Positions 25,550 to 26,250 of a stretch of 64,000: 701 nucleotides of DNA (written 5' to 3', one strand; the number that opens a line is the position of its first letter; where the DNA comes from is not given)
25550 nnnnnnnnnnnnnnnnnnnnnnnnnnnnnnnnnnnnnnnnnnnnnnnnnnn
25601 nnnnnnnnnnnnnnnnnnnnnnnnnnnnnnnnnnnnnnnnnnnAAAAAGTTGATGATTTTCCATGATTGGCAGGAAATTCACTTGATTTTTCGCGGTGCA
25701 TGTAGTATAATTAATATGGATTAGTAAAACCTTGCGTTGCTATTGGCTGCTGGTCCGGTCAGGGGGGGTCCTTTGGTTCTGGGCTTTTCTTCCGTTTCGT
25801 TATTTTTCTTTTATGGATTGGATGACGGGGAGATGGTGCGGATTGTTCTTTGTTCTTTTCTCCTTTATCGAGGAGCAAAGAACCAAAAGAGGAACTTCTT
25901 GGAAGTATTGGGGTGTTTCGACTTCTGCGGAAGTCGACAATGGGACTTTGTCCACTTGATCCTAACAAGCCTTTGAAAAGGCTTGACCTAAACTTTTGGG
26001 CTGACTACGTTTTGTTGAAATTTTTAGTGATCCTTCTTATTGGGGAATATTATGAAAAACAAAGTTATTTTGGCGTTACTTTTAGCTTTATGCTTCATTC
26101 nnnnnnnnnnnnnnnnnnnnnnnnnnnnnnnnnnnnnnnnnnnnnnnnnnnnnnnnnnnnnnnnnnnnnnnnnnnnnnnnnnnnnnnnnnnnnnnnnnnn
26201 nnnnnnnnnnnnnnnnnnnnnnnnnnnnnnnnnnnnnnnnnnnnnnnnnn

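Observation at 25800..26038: Family B: a five-copy, ~140-300 nt element with four covarying hairpins, always on the + strand and usually docked just upstream of a start codon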

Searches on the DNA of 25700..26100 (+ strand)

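Call 14: search_rna_families(source=window, start=25700, end=26100, threshold=evalue, max_evalue=10, show_alignments=2)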
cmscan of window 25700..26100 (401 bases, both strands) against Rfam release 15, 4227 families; matches with E-value up to 10: 5.
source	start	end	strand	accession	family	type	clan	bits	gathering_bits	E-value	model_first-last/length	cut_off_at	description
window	25843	25887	+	RF03462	mir-4677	Gene; miRNA;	-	23.9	80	0.011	1-59/59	no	mir-4677 microRNA precursor family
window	25842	25895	+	RF04239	mir-4679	Gene; miRNA;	-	15.5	88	4.4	1-75/75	no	mir-4679 microRNA precursor family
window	25846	25891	-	RF04239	mir-4679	Gene; miRNA;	-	14.6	88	7.9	1-75/75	no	mir-4679 microRNA precursor family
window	25968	26064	+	RF00396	SNORA13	Gene; snRNA; snoRNA; HACA-box;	CL00028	14.5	53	6.8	1-134/134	no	Small nucleolar RNA SNORA13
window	25847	25888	+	RF00885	MIR821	Gene; miRNA;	-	12.1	249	8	64-212/275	no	MIR821 microRNA precursor family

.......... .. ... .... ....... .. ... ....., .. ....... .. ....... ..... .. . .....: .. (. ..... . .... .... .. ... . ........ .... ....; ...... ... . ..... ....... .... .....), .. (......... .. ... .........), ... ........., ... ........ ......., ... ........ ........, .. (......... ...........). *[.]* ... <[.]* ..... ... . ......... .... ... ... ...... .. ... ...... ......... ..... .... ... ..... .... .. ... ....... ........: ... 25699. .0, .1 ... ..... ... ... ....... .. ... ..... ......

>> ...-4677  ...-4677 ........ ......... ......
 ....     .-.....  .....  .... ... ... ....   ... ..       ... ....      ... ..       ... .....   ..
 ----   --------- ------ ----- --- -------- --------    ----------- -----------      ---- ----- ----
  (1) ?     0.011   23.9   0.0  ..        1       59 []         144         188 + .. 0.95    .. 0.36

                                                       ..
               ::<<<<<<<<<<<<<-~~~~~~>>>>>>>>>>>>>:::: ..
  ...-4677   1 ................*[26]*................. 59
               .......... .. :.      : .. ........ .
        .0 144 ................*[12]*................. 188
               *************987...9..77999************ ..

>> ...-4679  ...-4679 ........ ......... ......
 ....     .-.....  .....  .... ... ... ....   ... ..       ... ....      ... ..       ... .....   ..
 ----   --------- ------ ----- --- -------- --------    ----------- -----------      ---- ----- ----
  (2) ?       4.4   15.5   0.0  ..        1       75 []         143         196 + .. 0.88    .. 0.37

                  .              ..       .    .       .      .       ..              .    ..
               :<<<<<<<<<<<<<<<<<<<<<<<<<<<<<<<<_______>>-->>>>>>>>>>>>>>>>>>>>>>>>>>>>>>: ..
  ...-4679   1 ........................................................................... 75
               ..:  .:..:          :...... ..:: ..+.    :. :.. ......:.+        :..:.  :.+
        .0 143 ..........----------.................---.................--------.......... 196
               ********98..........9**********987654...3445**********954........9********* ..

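Call 27: build_rna_model(alignment_id=A3)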
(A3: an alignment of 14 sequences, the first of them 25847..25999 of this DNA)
Model R1 built from alignment A3 (14 sequences, 210 columns); structure: RNAalifold consensus.
model positions 151; base pairs 27; branch points 3; effective number of sequences 1.71; information 0.59 bits per position. Calibrated on 0.2 Mb of random sequence (short: E-values are rough).
structure used (alignment columns):
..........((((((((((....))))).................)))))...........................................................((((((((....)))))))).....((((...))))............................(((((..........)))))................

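Call 28: search_with_rna_model(model_id=R1, source=window, max_evalue=1)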
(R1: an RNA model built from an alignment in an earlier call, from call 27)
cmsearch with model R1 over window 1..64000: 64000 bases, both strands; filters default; matches with E-value up to 1: 9.
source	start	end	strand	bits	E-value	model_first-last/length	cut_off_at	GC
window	25847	25999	+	154.3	7.8e-33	1-151/151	no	0.42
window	20428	20584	+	149.3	1e-31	1-151/151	no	0.41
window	44851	45002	+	135.7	1.1e-28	1-151/151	no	0.39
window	16348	16473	+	109.6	7.1e-23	1-151/151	no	0.47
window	49803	49974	+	97.2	4.1e-20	1-151/151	no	0.4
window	45027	45101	+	28.2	9.8e-05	1-151/151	no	0.51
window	25797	25888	-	15.3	0.073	1-151/151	no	0.39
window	25899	25996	-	14.3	0.12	1-151/151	no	0.44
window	20503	20522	-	12.6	0.29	73-92/151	no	0.55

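Call 30: search_with_rna_model(model_id=R1, sources=[L001, L002, L003, L004, L005, L006, L007, L008, L009, L010, L011, L012, L013, L014, L015, L016, L017, L018, L019, L020, L021, L022, L023, L024, L025, L026, L027, L028, L029, L030, L031, L032, L033, L034, L035, L036, L037, L038, L039, L040, L041, L042, L043, L044, L045, L046, L047, L048, L049, L050, L051, L052, L053, L054, L055, L056, L057, L058, L059, L060, L061, L062, L063, L064, L065, L066, L067, L068, L069, L070, L071, L072, L073, L074, L075, L076, L077, L078, L079, L080, L081, L082, L083, L084, L085, L086, L087, L088, L089, L090, L091, L092, L093, L094, L095, L096, L097, L098, L099, L100], max_evalue=0.001)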
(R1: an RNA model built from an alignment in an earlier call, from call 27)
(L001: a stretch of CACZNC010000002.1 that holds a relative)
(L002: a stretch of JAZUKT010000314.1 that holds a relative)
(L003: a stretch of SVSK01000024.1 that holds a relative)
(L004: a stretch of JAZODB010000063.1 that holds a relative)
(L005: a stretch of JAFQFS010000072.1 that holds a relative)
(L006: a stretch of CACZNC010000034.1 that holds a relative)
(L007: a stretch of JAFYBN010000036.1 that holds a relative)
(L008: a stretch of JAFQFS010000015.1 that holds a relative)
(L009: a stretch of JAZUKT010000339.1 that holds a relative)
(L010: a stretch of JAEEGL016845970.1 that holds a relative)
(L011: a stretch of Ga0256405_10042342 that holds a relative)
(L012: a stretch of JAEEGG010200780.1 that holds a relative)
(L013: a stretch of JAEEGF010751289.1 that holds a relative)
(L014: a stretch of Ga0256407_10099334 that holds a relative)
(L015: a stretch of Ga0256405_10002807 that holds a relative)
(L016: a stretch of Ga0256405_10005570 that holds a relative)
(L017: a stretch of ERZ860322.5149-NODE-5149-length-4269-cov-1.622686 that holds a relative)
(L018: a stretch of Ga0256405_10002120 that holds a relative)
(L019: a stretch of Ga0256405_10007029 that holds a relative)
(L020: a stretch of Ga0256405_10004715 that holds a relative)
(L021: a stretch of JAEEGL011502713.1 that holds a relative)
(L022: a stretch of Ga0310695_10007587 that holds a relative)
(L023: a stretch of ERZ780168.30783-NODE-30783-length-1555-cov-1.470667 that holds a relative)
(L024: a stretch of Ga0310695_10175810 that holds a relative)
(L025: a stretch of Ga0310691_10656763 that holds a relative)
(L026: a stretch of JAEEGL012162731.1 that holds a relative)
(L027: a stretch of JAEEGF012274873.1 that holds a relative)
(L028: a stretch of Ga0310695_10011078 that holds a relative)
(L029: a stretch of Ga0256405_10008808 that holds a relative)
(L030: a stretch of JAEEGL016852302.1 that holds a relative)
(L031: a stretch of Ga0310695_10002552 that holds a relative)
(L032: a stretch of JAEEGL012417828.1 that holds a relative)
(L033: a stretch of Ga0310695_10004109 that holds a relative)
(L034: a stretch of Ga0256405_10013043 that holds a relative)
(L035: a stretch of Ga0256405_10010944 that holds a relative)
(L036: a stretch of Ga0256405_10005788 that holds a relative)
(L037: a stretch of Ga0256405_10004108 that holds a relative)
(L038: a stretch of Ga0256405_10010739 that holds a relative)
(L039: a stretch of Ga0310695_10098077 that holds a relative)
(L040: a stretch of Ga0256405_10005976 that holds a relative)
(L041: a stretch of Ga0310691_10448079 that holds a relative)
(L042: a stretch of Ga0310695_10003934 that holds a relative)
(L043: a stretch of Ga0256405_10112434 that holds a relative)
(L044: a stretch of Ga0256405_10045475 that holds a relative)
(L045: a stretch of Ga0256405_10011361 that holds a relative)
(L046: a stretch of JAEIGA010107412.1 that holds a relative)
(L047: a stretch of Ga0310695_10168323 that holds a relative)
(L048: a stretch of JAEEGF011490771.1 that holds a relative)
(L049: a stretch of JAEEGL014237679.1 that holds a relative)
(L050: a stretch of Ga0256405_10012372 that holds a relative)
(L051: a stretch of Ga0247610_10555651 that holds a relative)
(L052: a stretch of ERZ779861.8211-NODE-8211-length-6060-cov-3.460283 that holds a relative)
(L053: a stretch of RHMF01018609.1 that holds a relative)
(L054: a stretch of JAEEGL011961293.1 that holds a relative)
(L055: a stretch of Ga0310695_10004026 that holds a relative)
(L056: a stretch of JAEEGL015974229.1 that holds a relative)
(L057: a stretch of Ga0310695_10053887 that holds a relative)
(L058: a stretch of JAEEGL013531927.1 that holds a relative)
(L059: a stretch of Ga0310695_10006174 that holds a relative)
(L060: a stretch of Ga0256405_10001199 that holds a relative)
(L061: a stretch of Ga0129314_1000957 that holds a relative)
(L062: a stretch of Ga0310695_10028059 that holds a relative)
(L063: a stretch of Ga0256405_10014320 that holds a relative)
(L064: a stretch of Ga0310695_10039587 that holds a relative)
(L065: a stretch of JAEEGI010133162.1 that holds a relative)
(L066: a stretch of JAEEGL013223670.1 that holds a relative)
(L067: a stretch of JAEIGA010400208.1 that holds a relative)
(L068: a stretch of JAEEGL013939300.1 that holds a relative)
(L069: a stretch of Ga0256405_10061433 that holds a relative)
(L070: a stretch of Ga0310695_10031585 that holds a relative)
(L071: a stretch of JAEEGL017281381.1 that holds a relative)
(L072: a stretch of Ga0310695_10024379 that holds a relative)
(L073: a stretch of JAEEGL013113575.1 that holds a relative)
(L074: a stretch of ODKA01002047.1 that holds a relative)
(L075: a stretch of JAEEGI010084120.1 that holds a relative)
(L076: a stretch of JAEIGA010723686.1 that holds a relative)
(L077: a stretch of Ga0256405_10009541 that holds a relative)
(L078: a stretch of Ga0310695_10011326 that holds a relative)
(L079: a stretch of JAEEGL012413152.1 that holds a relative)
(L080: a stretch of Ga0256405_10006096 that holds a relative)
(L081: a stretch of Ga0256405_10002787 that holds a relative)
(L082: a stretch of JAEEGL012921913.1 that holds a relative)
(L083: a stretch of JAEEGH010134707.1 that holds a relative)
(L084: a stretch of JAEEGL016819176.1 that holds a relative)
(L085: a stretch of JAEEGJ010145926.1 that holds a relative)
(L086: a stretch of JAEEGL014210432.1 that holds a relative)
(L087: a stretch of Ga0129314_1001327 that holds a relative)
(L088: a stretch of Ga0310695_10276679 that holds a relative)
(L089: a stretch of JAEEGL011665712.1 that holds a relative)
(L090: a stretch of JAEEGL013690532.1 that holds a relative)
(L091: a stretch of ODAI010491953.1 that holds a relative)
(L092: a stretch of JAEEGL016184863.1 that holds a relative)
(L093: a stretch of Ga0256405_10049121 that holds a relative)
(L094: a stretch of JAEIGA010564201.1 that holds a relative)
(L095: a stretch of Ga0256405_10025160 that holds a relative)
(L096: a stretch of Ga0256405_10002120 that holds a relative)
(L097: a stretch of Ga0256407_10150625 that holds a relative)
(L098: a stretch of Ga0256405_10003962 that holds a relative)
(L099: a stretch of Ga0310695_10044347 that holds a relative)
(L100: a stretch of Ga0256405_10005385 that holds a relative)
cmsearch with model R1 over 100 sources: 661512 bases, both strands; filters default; matches with E-value up to 0.001: 113.
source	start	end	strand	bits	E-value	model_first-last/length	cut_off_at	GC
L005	7048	7197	+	170.5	2e-35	1-151/151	no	0.45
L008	4055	4208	-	164.3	4.9e-34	1-151/151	no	0.45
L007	822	973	+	163.5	7.4e-34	1-151/151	no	0.48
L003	6794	6945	+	161.7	1.8e-33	1-151/151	no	0.36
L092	8999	9148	-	155.7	3.9e-32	1-151/151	no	0.46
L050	4657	4807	+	153.1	1.5e-31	1-151/151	no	0.48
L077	8419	8569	+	153.1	1.5e-31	1-151/151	no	0.48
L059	3923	4072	-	152.6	2e-31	1-151/151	no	0.47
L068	7055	7204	+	152.6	2e-31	1-151/151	no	0.47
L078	3016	3165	-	152.5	2.1e-31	1-151/151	no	0.49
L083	3346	3495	+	150.6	5.4e-31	1-151/151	no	0.53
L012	921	1071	+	149.2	1.1e-30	1-151/151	no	0.5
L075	3537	3687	+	149.2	1.1e-30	1-151/151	no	0.5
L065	1230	1380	-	148.7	1.5e-30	1-151/151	no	0.48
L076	1391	1543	+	148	2.1e-30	1-151/151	no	0.48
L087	3734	3888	+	147.2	3.2e-30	1-151/151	no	0.39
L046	1424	1578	-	146.7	4.1e-30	1-151/151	no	0.44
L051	14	165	-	146.1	5.5e-30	1-151/151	no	0.49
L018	1557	1707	+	146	6e-30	1-151/151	no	0.5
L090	5677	5827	-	145.8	6.4e-30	1-151/151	no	0.49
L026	726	875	-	145.6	7e-30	1-151/151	no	0.54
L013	866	1016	+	144.8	1.1e-29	1-151/151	no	0.48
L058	4781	4932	+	144.6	1.2e-29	1-151/151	no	0.49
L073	47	197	-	144.2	1.5e-29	1-151/151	no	0.5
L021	474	624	+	143.9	1.7e-29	1-151/151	no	0.5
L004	3234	3382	-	143.7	1.9e-29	1-151/151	no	0.46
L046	2134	2285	+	140.4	1e-28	1-151/151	no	0.45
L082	5194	5344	-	139.7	1.5e-28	1-151/151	no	0.52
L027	91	241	-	139.2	1.9e-28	1-151/151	no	0.49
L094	180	331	-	139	2.1e-28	1-151/151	no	0.49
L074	2364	2517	+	138.8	2.3e-28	1-151/151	no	0.4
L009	5156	5320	-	138.7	2.4e-28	1-151/151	no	0.49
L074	5893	6046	+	138.2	3.2e-28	1-151/151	no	0.41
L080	778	928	+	133.8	3e-27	1-151/151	no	0.46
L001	5445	5613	+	133.5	3.6e-27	1-151/151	no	0.46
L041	167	317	-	133.3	3.8e-27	1-151/151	no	0.48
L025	109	257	+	132.4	6.1e-27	1-151/151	no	0.49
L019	3702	3852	+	132.2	7e-27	1-151/151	no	0.48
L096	2368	2518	-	132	7.5e-27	1-151/151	no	0.46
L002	1002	1154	+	131.2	1.1e-26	1-151/151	no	0.43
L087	4687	4838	+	130.4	1.8e-26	1-151/151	no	0.43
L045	9986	10136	+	129.9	2.2e-26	1-151/151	no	0.5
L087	7536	7693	+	129.7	2.5e-26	1-151/151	no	0.4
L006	708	873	-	129.6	2.6e-26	1-151/151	no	0.48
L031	9184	9352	-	128.6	4.3e-26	1-151/151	no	0.47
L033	112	280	+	128.4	4.9e-26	1-151/151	no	0.47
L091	103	272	-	125.9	1.8e-25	1-151/151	no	0.55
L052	2680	2834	-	125.5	2.1e-25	1-151/151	no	0.39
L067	27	198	+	123.2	7e-25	1-151/151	no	0.45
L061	6105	6259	+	121.9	1.3e-24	1-151/151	no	0.43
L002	6998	7144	-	121.8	1.4e-24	1-151/151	no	0.46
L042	1473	1619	-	121.2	2e-24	1-151/151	no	0.44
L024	1526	1698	+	119.1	5.6e-24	1-151/151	no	0.5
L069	1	126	-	117.8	1.1e-23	1-126/151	3'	0.52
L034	8546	8705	+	117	1.7e-23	1-151/151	no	0.49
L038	2026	2194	-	116.2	2.5e-23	1-151/151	no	0.5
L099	140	325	-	115.6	3.4e-23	1-151/151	no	0.49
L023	541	698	-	114.8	5.2e-23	1-151/151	no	0.38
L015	8574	8741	+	114.6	5.8e-23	1-151/151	no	0.54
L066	775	944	+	113.4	1.1e-22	1-151/151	no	0.48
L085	59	229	+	113.1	1.2e-22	1-151/151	no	0.51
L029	5235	5406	+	112.9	1.4e-22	1-151/151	no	0.45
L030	8851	9018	+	111.4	2.9e-22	1-151/151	no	0.52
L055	102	271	+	110.5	4.8e-22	1-151/151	no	0.45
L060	1553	1738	+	107.5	2.2e-21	1-151/151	no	0.54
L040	9722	9893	-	106.8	3.1e-21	1-151/151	no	0.46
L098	37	222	+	106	4.7e-21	1-151/151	no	0.56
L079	5012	5182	-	105.3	6.9e-21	1-151/151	no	0.51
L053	113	235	-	102.3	3.1e-20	1-151/151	no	0.45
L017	2517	2688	-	101.4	5.1e-20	1-151/151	no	0.4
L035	2904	3075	+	101.2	5.5e-20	1-151/151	no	0.45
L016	10249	10437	-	101.1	5.7e-20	1-151/151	no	0.5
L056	1981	2111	+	98.6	2.1e-19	1-151/151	no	0.53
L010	9788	9899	+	96.7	5.5e-19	1-112/151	3'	0.54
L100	1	187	+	95.6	9.5e-19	5-151/151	5'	0.5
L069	2915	3024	+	95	1.3e-18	1-112/151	3'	0.52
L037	2419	2609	-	93.2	3.3e-18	1-151/151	no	0.53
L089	4961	5079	+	93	3.7e-18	1-119/151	3'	0.55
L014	2222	2385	+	92.4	4.9e-18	1-151/151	no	0.47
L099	4566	4729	-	92.4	4.9e-18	1-151/151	no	0.47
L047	1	92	-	90.1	1.6e-17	1-94/151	3'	0.49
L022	9947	10134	-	89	2.9e-17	1-151/151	no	0.51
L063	1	89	-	88.6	3.5e-17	1-91/151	3'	0.47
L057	2727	2934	+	87.3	6.9e-17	1-151/151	no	0.5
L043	1903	1995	+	84.9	2.4e-16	1-95/151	3'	0.48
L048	4126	4206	-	84.8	2.4e-16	10-92/151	no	0.49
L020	1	86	-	82.8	6.9e-16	1-88/151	3'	0.47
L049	6613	6744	-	80.6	2.1e-15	1-151/151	no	0.55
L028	1531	1695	-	79.4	3.9e-15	1-151/151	no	0.54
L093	1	105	+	75.8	2.5e-14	49-151/151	5'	0.5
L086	1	81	-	72.9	1.1e-13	1-81/151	3'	0.46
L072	455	618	+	70.9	3.1e-13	1-151/151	no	0.49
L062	2882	3025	-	70.6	3.6e-13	1-151/151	no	0.53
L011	3852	3928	+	68.5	1.1e-12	1-79/151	3'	0.43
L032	1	72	-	68.1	1.3e-12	1-72/151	3'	0.43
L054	29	163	+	67.8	1.5e-12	1-151/151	no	0.51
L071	3701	3846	-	66.9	2.5e-12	1-151/151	no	0.5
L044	3662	3733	+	63.9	1.1e-11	1-74/151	3'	0.42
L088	1417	1482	+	62.9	1.9e-11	1-66/151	3'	0.41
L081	6664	6726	+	61.9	3.1e-11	1-63/151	3'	0.38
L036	3129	3190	+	61.7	3.5e-11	1-62/151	3'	0.37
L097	1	67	-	59.3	1.2e-10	1-69/151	3'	0.42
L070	2017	2171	-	57.3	3.3e-10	1-151/151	no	0.47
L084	1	64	-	56.6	4.7e-10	1-66/151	3'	0.41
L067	332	459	+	56.2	5.9e-10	1-151/151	no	0.59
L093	3111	3270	-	56.1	6e-10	1-151/151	no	0.48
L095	1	53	-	54.9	1.1e-09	1-53/151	3'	0.38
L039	2750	2806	+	53.8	2e-09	1-57/151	3'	0.39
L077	13173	13250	-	51.1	8e-09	76-151/151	5'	0.51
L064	3011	3156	-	48.6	2.8e-08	1-151/151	no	0.47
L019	6441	6587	+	47.4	5.2e-08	1-151/151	no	0.5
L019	846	1031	+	32.8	9.6e-05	1-151/151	no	0.5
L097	26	162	+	28.6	0.0008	1-151/151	no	0.39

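Call 31: search_with_rna_model(model_id=R1, sources=[L101, L102, L103, L104, L105, L106, L107, L108, L109, L110, L111, L112, L113, L114, L115, L116, L117, L118, L119, L120, L121, L122, L123, L124, L125, L126, L127, L128, L129], max_evalue=0.001)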
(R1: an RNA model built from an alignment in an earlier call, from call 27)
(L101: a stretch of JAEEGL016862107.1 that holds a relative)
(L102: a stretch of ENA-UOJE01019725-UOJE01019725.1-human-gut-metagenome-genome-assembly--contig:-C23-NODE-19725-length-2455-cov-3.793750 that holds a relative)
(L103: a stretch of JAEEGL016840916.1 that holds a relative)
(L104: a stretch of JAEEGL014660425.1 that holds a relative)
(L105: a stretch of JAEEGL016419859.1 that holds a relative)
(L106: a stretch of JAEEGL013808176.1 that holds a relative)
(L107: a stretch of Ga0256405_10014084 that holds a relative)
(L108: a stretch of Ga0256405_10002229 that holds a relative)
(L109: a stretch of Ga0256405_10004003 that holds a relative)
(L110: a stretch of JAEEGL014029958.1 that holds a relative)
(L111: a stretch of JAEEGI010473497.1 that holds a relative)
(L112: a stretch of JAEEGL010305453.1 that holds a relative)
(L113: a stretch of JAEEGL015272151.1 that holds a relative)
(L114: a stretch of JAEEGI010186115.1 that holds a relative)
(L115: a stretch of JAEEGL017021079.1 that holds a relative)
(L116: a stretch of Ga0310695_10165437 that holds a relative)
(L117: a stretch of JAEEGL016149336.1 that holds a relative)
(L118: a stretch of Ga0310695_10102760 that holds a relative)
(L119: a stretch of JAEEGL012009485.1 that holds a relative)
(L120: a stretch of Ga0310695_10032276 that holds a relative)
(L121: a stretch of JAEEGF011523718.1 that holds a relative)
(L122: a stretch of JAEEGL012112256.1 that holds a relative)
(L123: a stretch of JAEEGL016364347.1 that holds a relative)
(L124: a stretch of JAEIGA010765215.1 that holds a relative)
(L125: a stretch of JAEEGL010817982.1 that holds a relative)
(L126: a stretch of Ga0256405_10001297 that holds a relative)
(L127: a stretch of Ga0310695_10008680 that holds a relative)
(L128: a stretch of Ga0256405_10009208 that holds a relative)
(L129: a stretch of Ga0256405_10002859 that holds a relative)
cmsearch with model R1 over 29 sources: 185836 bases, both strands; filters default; matches with E-value up to 0.001: 32.
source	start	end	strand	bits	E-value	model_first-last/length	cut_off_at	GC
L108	2412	2562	+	153.1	4.3e-32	1-151/151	no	0.48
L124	1263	1415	-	150.5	1.6e-31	1-151/151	no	0.44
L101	4488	4638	+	147.9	6.2e-31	1-151/151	no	0.51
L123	4380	4530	-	147.8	6.4e-31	1-151/151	no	0.5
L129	5058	5208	+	145.9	1.7e-30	1-151/151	no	0.5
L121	5548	5698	+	143.9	4.7e-30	1-151/151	no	0.5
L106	6929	7079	-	143.1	7.1e-30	1-151/151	no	0.53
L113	5112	5262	-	141.6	1.5e-29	1-151/151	no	0.51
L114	2324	2474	+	141.4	1.7e-29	1-151/151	no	0.51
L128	3249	3400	-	140.5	2.8e-29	1-151/151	no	0.52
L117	2930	3080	-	140.2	3.2e-29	1-151/151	no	0.52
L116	1449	1600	+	140.1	3.4e-29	1-151/151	no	0.51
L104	3461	3610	+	130.3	5.1e-27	1-151/151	no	0.51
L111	2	149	+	127.9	1.7e-26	1-151/151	no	0.45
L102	1332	1486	-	123.4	1.8e-25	1-151/151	no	0.4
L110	1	137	-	122.2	3.3e-25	1-137/151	3'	0.53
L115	1034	1177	-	121.5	4.6e-25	9-151/151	5'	0.47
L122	2154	2324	-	112.1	5.7e-23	1-151/151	no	0.5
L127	1508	1693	-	112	6.2e-23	1-151/151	no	0.5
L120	2329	2514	+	110.7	1.2e-22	1-151/151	no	0.51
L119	513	683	+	109.9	1.8e-22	1-151/151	no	0.52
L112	37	207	+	102.5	8e-21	1-151/151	no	0.54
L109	860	1048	+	100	2.8e-20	1-151/151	no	0.5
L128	11752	11943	+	95.6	2.7e-19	1-151/151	no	0.53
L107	9362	9448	+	84.8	7.1e-17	1-89/151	3'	0.46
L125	2316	2400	+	79.2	1.2e-15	1-85/151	3'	0.48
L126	1516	1723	+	77.1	3.7e-15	1-151/151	no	0.52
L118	150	357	-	75.7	7.3e-15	1-151/151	no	0.54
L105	1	80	-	72.8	3.2e-14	1-82/151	3'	0.45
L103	1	52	-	52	1.4e-09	1-52/151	3'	0.4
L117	3039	3230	+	32.2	3.6e-05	1-151/151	no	0.51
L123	4489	4584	+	27.7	0.00036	1-151/151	no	0.36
